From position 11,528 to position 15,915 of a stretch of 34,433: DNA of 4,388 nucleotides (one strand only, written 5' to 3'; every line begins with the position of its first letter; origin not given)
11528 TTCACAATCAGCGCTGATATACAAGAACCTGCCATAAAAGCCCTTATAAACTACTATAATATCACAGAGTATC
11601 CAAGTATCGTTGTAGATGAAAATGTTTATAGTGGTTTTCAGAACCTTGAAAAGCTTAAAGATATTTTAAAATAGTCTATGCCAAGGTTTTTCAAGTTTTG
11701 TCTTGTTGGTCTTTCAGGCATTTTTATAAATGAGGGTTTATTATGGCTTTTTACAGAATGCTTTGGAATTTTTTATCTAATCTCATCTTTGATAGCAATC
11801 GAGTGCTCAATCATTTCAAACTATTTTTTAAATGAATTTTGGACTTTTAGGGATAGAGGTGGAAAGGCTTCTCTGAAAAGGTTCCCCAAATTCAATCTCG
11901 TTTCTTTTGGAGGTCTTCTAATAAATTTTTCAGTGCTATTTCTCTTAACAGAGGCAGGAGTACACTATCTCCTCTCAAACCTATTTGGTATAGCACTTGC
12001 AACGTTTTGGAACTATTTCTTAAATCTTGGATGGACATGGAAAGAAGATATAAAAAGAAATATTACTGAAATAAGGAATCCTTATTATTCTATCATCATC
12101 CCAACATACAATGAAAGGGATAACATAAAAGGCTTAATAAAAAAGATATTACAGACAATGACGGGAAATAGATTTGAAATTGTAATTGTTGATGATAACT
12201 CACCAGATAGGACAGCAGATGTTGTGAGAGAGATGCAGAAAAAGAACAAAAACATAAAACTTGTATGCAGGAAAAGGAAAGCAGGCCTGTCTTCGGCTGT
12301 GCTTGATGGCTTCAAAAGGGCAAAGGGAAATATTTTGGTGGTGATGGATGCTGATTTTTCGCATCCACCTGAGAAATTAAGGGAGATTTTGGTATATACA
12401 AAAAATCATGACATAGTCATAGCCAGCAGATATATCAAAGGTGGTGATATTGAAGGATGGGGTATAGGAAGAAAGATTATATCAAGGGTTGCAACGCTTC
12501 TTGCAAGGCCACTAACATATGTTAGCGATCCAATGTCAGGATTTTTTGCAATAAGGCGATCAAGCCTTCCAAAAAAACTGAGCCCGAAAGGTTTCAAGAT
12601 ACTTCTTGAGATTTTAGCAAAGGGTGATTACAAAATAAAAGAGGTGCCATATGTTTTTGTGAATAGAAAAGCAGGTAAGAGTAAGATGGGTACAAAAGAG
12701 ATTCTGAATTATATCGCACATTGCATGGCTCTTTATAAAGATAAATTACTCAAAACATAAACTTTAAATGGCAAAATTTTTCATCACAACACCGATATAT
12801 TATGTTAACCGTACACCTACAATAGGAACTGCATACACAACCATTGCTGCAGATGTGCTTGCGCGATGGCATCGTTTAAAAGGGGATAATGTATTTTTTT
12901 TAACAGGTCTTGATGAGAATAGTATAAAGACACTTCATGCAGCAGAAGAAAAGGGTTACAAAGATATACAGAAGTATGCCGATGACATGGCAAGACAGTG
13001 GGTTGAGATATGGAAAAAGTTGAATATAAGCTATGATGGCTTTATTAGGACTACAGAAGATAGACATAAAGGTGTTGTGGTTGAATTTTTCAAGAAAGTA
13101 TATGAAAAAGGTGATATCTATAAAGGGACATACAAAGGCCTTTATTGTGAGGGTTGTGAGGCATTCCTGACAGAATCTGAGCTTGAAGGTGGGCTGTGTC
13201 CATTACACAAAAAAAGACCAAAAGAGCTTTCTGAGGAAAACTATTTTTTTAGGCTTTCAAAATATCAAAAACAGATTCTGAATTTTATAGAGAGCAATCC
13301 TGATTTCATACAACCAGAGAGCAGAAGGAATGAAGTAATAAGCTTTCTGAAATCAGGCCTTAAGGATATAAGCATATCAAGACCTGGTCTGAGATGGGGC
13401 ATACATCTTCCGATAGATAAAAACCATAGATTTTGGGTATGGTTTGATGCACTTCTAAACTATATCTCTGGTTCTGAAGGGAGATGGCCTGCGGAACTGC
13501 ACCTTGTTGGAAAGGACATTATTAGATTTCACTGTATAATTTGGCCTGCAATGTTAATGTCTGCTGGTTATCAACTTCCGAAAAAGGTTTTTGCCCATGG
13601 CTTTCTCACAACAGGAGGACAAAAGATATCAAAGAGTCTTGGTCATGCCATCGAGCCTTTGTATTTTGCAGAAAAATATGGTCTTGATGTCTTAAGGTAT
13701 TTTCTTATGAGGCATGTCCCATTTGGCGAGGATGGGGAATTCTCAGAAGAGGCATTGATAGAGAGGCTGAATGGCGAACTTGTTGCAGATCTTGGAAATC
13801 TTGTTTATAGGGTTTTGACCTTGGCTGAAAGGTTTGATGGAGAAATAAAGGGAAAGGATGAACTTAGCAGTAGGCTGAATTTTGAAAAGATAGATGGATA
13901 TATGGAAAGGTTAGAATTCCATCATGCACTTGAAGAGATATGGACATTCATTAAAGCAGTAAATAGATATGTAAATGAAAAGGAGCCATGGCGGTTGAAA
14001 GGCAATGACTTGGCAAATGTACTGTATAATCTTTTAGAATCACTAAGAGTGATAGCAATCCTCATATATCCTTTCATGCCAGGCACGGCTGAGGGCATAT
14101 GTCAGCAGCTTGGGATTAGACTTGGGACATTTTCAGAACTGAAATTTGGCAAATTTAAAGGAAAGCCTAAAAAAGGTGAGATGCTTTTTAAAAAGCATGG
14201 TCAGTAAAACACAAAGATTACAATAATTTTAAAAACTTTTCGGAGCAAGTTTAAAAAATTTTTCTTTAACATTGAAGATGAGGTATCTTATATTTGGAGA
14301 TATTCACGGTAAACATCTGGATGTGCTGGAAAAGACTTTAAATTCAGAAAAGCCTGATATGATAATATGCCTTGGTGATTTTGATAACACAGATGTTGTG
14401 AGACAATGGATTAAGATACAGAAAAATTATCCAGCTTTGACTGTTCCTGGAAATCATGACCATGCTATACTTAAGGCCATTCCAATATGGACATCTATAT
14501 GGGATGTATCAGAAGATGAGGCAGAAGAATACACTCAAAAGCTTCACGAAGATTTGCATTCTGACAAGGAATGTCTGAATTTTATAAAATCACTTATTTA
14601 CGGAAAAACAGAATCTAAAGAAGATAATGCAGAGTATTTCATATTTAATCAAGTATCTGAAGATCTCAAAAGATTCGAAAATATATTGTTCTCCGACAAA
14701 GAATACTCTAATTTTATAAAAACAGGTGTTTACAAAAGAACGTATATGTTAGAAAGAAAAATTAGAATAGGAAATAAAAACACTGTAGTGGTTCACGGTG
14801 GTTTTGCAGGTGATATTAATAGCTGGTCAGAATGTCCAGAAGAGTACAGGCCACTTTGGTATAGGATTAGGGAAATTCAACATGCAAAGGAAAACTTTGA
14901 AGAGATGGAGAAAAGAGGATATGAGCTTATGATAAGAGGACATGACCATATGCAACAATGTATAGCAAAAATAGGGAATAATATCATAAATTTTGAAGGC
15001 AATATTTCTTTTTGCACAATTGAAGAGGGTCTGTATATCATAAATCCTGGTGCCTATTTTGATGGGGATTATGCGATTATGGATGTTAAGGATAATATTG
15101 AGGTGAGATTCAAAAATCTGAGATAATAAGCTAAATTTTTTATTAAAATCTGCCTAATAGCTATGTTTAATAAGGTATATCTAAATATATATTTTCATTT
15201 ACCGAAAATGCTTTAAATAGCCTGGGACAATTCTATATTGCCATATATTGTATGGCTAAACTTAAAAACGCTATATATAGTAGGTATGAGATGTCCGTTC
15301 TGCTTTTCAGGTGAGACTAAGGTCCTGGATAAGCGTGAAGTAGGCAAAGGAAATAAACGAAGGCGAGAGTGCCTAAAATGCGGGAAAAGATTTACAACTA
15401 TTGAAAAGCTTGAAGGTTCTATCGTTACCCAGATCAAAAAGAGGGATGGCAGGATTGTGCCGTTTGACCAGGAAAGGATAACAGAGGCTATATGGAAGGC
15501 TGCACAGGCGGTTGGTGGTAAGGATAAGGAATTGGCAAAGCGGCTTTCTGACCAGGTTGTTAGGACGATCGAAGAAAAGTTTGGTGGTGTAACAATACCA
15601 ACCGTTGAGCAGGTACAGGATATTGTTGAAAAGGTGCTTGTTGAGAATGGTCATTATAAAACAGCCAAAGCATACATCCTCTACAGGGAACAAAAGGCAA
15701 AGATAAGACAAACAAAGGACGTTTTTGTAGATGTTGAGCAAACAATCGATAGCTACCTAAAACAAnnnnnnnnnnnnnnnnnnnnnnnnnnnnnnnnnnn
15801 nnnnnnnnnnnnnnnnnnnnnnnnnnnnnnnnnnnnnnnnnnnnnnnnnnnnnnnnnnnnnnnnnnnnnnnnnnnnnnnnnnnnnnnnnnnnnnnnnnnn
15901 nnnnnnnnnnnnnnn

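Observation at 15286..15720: Class III ribonucleotide reductase carries a complete NrdR-like zinc ribbon plus ATP-cone at its N-terminus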

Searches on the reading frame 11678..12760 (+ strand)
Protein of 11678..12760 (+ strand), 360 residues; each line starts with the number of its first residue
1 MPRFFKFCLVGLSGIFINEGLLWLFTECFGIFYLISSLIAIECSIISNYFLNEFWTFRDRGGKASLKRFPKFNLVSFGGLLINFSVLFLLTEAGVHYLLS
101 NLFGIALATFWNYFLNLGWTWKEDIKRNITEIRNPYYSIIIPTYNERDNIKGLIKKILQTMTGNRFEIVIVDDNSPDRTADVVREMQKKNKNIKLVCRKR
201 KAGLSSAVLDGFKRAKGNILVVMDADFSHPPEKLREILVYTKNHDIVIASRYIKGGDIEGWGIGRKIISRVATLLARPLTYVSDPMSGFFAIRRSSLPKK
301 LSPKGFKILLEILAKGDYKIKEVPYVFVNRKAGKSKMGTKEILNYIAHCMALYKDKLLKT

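Call 41: search_protein_families(library=pfam, proteins=[window:11678-12760:+], max_evalue=0.001)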
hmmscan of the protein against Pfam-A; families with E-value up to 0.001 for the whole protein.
window:11678-12760:+ (360 aa): 4 families
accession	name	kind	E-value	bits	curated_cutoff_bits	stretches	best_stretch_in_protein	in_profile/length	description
PF00535.33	Glycos_transf_2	-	1.9e-34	119.5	23.3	1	138-297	1-164/168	Glycosyl transferase family 2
PF04138.20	GtrA_DPMS_TM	-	1.7e-28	99.6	26.1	1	6-121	1-117/117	GtrA/DPMS, transmembrane domain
PF13641.12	Glyco_tranf_2_3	-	5e-11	43.5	27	1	136-247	2-119/230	Glycosyltransferase like family 2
PF10111.15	Glyco_tranf_2_2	-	3.6e-08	33.7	27.3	1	138-239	1-104/276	Glycosyltransferase like family 2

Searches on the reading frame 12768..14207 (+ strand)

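Call 41: search_protein_families(library=pfam, proteins=[window:12768-14207:+], max_evalue=0.001)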
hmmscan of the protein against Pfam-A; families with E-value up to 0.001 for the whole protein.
window:12768-14207:+ (479 aa): 6 families
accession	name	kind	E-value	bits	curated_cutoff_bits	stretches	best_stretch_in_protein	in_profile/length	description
PF09334.17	tRNA-synt_1g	-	2.8e-98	329.7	20.1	2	140-350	165-391/391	tRNA synthetases class I (M)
PF00133.28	tRNA-synt_1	-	3.2e-26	92.5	22.7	2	3-216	24-245/414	tRNA synthetases class I (I, L, M and V)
PF01406.26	tRNA-synt_1e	-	2e-10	40.9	27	1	16-122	22-126/301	tRNA synthetases class I (C) catalytic domain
PF08264.19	Anticodon_1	-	1.8e-07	31.5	25.1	1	373-449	13-89/148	Anticodon-binding domain of tRNA ligase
PF19303.5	Anticodon_3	-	3.5e-05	24.2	23.5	1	365-450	17-103/152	Anticodon binding domain of methionyl tRNA ligase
PF19482.4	DUF6018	-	0.00031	21.2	25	0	385-415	58-88/117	Family of unknown function (DUF6018)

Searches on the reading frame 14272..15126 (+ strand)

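Call 41: search_protein_families(library=pfam, proteins=[window:14272-15126:+], max_evalue=0.001)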
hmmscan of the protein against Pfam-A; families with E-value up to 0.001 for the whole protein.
window:14272-15126:+ (284 aa): 2 families
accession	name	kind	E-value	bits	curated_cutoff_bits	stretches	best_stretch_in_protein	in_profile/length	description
PF12850.12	Metallophos_2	-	2.9e-13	50.6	27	1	3-264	1-137/154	Calcineurin-like phosphoesterase superfamily domain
PF00149.33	Metallophos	-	2.1e-11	45.1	21.5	1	3-227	1-190/191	Calcineurin-like phosphoesterase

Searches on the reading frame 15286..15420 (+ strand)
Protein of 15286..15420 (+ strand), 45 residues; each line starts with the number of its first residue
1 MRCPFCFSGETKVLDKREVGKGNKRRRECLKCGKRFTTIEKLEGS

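Call 3: search_protein_families(library=pfam, proteins=[window:15286-15420:+], max_evalue=1)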
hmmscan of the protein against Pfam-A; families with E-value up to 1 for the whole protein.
window:15286-15420:+ (45 aa): 8 families
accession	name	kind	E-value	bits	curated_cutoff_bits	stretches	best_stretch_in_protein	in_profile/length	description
PF22811.2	Zn_ribbon_NrdR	-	5.8e-17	61.8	27.2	1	1-40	1-42/42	Transcriptional repressor NrdR-like, N-terminal domain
PF23451.1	Zn_ribbon_PaaD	-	0.0018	18.3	27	1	2-14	16-28/53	PaaD zinc beta ribbon domain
PF13894.12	zf-C2H2_4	-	0.0095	17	27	1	28-42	2-16/24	C2H2-type zinc finger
PF14354.12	Lar_restr_allev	-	0.014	16.1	28.6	1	3-40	6-41/58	Restriction alleviation protein Lar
PF23455.1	DUF7129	-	0.02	15.1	30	1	25-40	10-25/45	Domain of unknown function (DUF7129)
PF09723.15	Zn_ribbon_8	-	0.071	13.6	34.4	1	28-41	7-20/41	Zinc ribbon domain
PF00096.32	zf-C2H2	-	0.085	13.8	25.2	1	28-42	2-16/23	Zinc finger, C2H2 type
PF13465.12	zf-H2C2_2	-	0.87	10.5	40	1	28-38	16-26/26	Zinc-finger double domain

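Call 4: search_protein_families(library=ncbifam, proteins=[window:15286-15420:+], max_evalue=1)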
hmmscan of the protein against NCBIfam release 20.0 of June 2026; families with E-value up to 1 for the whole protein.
window:15286-15420:+ (45 aa): 3 families
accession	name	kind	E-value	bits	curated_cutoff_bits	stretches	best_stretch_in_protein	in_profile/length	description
TIGR00244.1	TIGR00244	equivalog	6.7e-14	52.2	124.65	1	1-43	1-45/147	transcriptional regulator NrdR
TIGR03655.1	anti_R_Lar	subfamily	0.0086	16.4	39.6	1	2-37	3-39/55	Lar family restriction alleviation protein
TIGR02605.1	CxxC_CxxC_SSSS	subfamily_domain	0.083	13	31.3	0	28-42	7-21/52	FmdB family zinc ribbon protein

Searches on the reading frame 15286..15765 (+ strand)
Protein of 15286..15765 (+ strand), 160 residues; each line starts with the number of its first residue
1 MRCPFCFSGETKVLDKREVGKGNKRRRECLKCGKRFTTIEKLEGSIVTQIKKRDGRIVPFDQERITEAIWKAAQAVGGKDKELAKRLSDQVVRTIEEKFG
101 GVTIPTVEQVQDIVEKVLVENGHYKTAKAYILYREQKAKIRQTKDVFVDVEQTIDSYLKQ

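Call 3: search_protein_families(library=pfam, proteins=[window:15286-15720:+], max_evalue=1)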
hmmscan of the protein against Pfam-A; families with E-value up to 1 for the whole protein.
window:15286-15720:+ (145 aa): 8 families
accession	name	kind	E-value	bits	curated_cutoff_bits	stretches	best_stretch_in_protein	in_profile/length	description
PF03477.21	ATP-cone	-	4.1e-25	88.6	25.8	1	49-138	2-87/88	ATP cone domain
PF22811.2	Zn_ribbon_NrdR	-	8.1e-16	58.1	27.2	1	1-40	1-42/42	Transcriptional repressor NrdR-like, N-terminal domain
PF10264.15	Stork_head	-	0.0064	17.2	27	1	88-132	32-76/79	Winged helix Storkhead-box1 domain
PF23451.1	Zn_ribbon_PaaD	-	0.037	14.1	27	0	2-14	16-28/53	PaaD zinc beta ribbon domain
PF00231.24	ATP-synt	-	0.054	13.6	39.9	1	73-143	113-180/285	ATP synthase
PF14354.12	Lar_restr_allev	-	0.15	12.8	28.6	1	3-40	6-41/58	Restriction alleviation protein Lar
PF13894.12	zf-C2H2_4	-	0.32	12.3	27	0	28-42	2-16/24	C2H2-type zinc finger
PF23455.1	DUF7129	-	0.34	11.1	30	1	26-40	11-25/45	Domain of unknown function (DUF7129)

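Call 4: search_protein_families(library=ncbifam, proteins=[window:15286-15720:+], max_evalue=1)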
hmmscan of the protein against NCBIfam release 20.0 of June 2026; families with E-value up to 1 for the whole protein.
window:15286-15720:+ (145 aa): 13 families
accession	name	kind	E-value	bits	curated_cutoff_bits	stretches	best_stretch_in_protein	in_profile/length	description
NF005497.0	PRK07111.1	equivalog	1.1e-24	86.8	764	1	47-144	2-98/746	anaerobic ribonucleoside triphosphate reductase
NF006207.0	PRK08332.1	equivalog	2.6e-23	81.3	2400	1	47-144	3-99/1684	vitamin B12-dependent ribonucleotide reductase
NF005010.0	PRK06406.1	subfamily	5.8e-23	81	1125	1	47-144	4-102/771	vitamin B12-dependent ribonucleotide reductase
NF006126.0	PRK08270.1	equivalog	8.7e-22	77.1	548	1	47-144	2-95/684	ribonucleoside triphosphate reductase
NF009028.0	PRK12364.1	equivalog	1.3e-18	66.4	1377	1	49-143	2-97/842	ribonucleoside-diphosphate reductase subunit alpha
TIGR00244.1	TIGR00244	equivalog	2e-18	66.8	124.65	1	1-98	1-94/147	transcriptional regulator NrdR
NF005544.0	PRK07207.1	equivalog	4.4e-16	57.9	965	1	46-143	32-136/965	ribonucleoside-diphosphate reductase subunit alpha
NF006732.0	PRK09263.1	equivalog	1.9e-14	53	657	1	48-143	3-94/712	anaerobic ribonucleoside-triphosphate reductase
NF009029.0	PRK12365.1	equivalog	1.2e-13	49.9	1350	1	47-145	117-222/1046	ribonucleoside-diphosphate reductase subunit alpha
TIGR00764.1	lon_rel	equivalog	0.0096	14.5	516.6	1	46-96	317-368/608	ATP-dependent protease LonB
TIGR03655.1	anti_R_Lar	subfamily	0.057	13.7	39.6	1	2-38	3-40/55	Lar family restriction alleviation protein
NF003472.0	PRK05101.1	equivalog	0.066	12.1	499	1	23-123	224-328/382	galactokinase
TIGR02921.1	PEP_integral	hypoth_equivalog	0.096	10.8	200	1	82-136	743-797/922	TIGR02921 family PEP-CTERM protein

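Call 42: predict_structure(protein=window:15286-15765:+)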
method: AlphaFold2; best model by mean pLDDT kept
length: 160 residues; sequences in the alignment: 1
mean_pLDDT: 60.8   pTM: 0.46
mean pLDDT of the five models: 60.8, 59.1, 57.7, 47.6, 45.2
residues with pLDDT >= 90: 0; 70-90: 68; 50-70: 46; < 50: 46
segments of 3 or more residues with pLDDT < 50: 39-59, 139-160
pLDDT, mean of each block of 10 residues (from residue 1): 62 65 63 64 31 36 73 77 84 73 58 80 77 57 35 38
secondary structure, 60 per line:
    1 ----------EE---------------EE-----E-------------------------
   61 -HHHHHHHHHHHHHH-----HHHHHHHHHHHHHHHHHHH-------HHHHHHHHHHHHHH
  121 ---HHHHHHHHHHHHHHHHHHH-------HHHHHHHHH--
elements in order: H62-75 H81-99 H107-120 H124-142 H150-158

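Call 43: search_solved_structures(query=window:15286-15720:+, max_evalue=0.01, show_alignments=3)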
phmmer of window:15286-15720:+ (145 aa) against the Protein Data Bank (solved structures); distinct sequences matched with E-value up to 0.01: 9.
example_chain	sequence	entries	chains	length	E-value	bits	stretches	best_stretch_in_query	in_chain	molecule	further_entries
9gex_A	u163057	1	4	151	6.2e-15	58.7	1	1-97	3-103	Transcriptional repressor NrdR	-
9fvr_A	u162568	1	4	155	6.6e-15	58.7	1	1-97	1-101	Transcriptional repressor NrdR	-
9fxk_A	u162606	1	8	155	6.7e-15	58.6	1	1-97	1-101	Transcriptional repressor NrdR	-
9fzf_A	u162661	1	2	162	6.8e-15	58.6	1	1-96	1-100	Transcriptional repressor NrdR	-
5olk_A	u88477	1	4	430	1.2e-12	51.3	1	47-143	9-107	Ribonucleoside-diphosphate reductase, beta subunit 1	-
5im3_A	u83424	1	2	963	3.4e-11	46.6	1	49-142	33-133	Ribonucleoside-diphosphate reductase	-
7p37_A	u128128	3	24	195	1.2e-09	41.6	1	1-84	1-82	Transcriptional repressor NrdR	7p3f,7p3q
8p23_A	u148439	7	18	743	9e-09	38.8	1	44-144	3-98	Anaerobic ribonucleoside-triphosphate reductase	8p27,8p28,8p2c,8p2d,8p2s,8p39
9d3x_A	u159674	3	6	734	5.9e-07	32.9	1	49-137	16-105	Anaerobic ribonucleoside-triphosphate reductase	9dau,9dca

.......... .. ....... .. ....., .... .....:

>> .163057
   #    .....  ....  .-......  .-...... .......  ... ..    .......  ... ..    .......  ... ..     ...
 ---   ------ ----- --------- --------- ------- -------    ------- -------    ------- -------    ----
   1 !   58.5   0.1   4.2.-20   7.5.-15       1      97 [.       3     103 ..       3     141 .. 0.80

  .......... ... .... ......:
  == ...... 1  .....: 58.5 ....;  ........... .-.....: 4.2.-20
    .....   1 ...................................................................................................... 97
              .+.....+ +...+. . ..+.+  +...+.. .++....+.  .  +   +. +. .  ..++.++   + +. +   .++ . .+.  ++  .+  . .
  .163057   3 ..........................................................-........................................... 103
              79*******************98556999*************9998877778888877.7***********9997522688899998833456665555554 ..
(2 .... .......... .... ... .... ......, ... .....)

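Call 52: predict_structure(alignment_id=A4)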
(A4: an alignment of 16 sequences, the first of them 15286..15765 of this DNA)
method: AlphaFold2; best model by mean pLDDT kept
length: 160 residues; sequences in the alignment: 16
mean_pLDDT: 77.4   pTM: 0.53
mean pLDDT of the five models: 77.4, 76.2, 76.1, 75.3, 74.6
residues with pLDDT >= 90: 0; 70-90: 123; 50-70: 33; < 50: 4
segments of 3 or more residues with pLDDT < 50: 42-45
pLDDT, mean of each block of 10 residues (from residue 1): 80 73 75 77 56 80 85 84 86 79 78 88 86 83 67 63
secondary structure, 60 per line:
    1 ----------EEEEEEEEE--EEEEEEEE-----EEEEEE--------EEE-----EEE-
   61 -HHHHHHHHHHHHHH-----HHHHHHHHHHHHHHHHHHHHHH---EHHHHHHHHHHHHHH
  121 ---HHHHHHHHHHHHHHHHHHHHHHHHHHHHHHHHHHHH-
elements in order: E11-19 E22-29 E35-40 E49-51 E57-59 H62-75 H81-102 H107-120 H124-159

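Call 55: fold_search(model_id=the predicted structure, library=pdb)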
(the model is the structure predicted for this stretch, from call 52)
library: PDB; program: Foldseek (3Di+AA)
matches with E <= 10: 821; with E <= 0.001: 28
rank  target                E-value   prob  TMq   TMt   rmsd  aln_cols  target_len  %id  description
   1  9a6n_B                6.6e-11  1.00  0.51  0.53   8.3       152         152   27  Integrative model of SOJ-NRDR by crosslinking MS and deep learning (released 2024-09-18)
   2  9fxk_A                1.6e-09  1.00  0.50  0.52   7.9       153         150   25  Transcription repressor NrdR from E. coli, AMPPNP/ATP-bound state (released 2025-03-19)
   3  9fvr_A                1.7e-09  1.00  0.54  0.57   7.6       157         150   24  Transcription repressor NrdR from E. coli, ATP/dATP-bound state, SeMet protein (released 2025-03-19)
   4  9fvr_C                1.8e-09  1.00  0.47  0.49   8.6       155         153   24  Transcription repressor NrdR from E. coli, ATP/dATP-bound state, SeMet protein (released 2025-03-19)
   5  9fxk_F                1.9e-09  1.00  0.47  0.50  10.8       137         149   26  Transcription repressor NrdR from E. coli, AMPPNP/ATP-bound state (released 2025-03-19)
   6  9fxk_G                2.1e-09  1.00  0.54  0.56   7.6       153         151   25  Transcription repressor NrdR from E. coli, AMPPNP/ATP-bound state (released 2025-03-19)
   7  9fvr_B                2.4e-09  1.00  0.48  0.51  10.0       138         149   25  Transcription repressor NrdR from E. coli, ATP/dATP-bound state, SeMet protein (released 2025-03-19)
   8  9fvr_D                3.0e-09  1.00  0.47  0.50  12.6       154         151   24  Transcription repressor NrdR from E. coli, ATP/dATP-bound state, SeMet protein (released 2025-03-19)
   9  9gex_A                4.0e-09  1.00  0.46  0.48   6.7       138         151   26  Escherichia coli NrdR with unocuppied outer nucleotide-binding site (released 2026-02-18)
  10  9gex_D                4.8e-09  1.00  0.48  0.51   7.2       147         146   25  Escherichia coli NrdR with unocuppied outer nucleotide-binding site (released 2026-02-18)
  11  7p37_A                6.5e-09  1.00  0.56  0.60   8.0       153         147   25  Streptomyces coelicolor ATP-loaded NrdR (released 2022-05-11)
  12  9gex_C                7.8e-09  1.00  0.45  0.49  12.3       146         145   25  Escherichia coli NrdR with unocuppied outer nucleotide-binding site (released 2026-02-18)
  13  9gex_B                2.4e-08  1.00  0.45  0.52  11.5       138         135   26  Escherichia coli NrdR with unocuppied outer nucleotide-binding site (released 2026-02-18)
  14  5olk_A                1.4e-07  1.00  0.56  0.23   1.7        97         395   41  Crystal structure of the ATP-cone-containing NrdB from Leeuwenhoekiella blandensis (released 2018-01-10)
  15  5olk_C                2.1e-07  1.00  0.54  0.23   1.9        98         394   42  Crystal structure of the ATP-cone-containing NrdB from Leeuwenhoekiella blandensis (released 2018-01-10)
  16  5olk_D                3.0e-07  1.00  0.54  0.23   2.0        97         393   42  Crystal structure of the ATP-cone-containing NrdB from Leeuwenhoekiella blandensis (released 2018-01-10)
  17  5im3_B                4.5e-07  1.00  0.55  0.11   2.0       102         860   35  Crystal structure of the class I ribonucleotide reductase from Pseudomonas aeruginosa in complex with dATP (released 2016-05-04)
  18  5im3_A                7.3e-07  1.00  0.54  0.11   1.9       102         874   33  Crystal structure of the class I ribonucleotide reductase from Pseudomonas aeruginosa in complex with dATP (released 2016-05-04)
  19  5olk_B                9.9e-07  1.00  0.53  0.22   1.9        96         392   43  Crystal structure of the ATP-cone-containing NrdB from Leeuwenhoekiella blandensis (released 2018-01-10)
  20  9d3x_B                4.4e-06  1.00  0.54  0.13   2.5        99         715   31  Crystal structure of S. thermophilus class III ribonucleotide reductase bound to dATP (released 2025-12-17)
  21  9d3x_A                7.5e-06  1.00  0.55  0.14   1.8       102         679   30  Crystal structure of S. thermophilus class III ribonucleotide reductase bound to dATP (released 2025-12-17)
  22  8p28_A                9.0e-06  1.00  0.51  0.14   2.8       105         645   33  Cryo-EM structure of the anaerobic ribonucleotide reductase from Prevotella copri in its tetrameric, dATP-bound state (released 2023-08-30)
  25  8p28_B                3.0e-05  1.00  0.51  0.14   4.1       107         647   33  Cryo-EM structure of the anaerobic ribonucleotide reductase from Prevotella copri in its tetrameric, dATP-bound state (released 2023-08-30)
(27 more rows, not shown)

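Call 66: search_protein_representatives(protein=window:15286-15720:+)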
Query: 145 residues. Proteins with E-value up to 0.001 (for the whole library): 9553; up to 1e-10: 1807; up to 1e-30: 17. The best 150 are listed.
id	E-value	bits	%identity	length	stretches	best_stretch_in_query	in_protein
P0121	8.3e-57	207.3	69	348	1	1-144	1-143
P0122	2.6e-50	186.3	66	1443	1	1-144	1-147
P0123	3.5e-48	179.4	64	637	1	1-144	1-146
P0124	2.3e-47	176.8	64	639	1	1-144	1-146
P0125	2.5e-46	173.4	65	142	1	1-136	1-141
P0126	2.6e-45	170.1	65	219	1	1-144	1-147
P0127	4.2e-39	150.0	42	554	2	48-145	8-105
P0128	3.1e-36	140.7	54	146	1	1-143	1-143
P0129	1.6e-34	135.2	50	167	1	1-144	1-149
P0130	1.4e-33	132.1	70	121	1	48-144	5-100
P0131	6.8e-33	129.9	48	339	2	47-144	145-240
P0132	6.9e-33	129.9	44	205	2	45-139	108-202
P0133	4.0e-32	127.4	67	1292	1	47-144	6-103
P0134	1.4e-31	125.7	65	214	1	47-145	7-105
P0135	8.0e-31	123.2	61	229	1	43-138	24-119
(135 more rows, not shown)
